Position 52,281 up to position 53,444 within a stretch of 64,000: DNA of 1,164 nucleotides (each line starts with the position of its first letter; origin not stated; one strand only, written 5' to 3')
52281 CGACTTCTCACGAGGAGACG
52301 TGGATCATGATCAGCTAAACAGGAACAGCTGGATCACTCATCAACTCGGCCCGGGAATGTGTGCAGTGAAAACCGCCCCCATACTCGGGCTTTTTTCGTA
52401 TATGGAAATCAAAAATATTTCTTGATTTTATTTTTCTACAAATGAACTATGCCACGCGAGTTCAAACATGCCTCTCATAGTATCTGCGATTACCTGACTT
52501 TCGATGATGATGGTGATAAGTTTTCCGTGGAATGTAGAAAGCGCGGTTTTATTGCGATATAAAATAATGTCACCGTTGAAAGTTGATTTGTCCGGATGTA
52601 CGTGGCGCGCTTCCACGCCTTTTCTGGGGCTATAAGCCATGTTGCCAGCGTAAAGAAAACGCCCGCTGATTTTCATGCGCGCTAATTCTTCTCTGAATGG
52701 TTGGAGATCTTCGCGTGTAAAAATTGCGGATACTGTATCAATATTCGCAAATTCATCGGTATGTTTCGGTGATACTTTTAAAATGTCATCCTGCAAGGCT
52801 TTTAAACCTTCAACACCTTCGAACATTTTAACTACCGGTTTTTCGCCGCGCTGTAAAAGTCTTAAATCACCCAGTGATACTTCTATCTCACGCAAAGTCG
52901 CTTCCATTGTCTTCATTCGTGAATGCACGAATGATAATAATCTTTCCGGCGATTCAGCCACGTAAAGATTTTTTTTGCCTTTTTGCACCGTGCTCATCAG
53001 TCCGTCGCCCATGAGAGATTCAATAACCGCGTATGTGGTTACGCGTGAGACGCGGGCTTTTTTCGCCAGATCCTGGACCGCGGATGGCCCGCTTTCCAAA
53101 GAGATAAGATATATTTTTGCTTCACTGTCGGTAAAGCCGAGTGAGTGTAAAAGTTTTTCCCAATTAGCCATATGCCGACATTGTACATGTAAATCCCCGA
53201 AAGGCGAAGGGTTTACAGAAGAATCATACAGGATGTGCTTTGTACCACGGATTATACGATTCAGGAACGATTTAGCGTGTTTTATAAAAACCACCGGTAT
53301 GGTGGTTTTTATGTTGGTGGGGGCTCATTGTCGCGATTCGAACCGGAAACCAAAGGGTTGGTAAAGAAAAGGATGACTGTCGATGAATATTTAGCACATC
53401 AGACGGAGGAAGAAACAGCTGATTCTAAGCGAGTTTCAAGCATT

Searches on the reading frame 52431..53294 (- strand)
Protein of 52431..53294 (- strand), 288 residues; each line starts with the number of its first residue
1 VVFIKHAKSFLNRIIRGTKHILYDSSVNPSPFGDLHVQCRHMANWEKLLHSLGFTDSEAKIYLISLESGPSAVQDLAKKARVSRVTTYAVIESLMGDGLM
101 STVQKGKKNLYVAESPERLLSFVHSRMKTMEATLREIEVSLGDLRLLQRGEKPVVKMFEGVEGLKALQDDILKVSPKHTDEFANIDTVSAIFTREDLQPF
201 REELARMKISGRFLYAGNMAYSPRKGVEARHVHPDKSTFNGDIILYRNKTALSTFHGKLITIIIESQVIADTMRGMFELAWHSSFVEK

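Call 90: search_protein_families(library=pfam, proteins=[window:52431-53294:-], max_evalue=0.01)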
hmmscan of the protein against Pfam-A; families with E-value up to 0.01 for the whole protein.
window:52431-53294:- (288 aa): 2 families
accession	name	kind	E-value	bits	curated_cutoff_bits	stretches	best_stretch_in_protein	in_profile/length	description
PF01978.25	TrmB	-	1.2e-12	47.9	25.6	1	49-117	1-68/68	Sugar-specific transcriptional regulator TrmB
PF24033.1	DUF7342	-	0.0009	19.7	31.6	1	68-123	15-70/150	Family of unknown function (DUF7342)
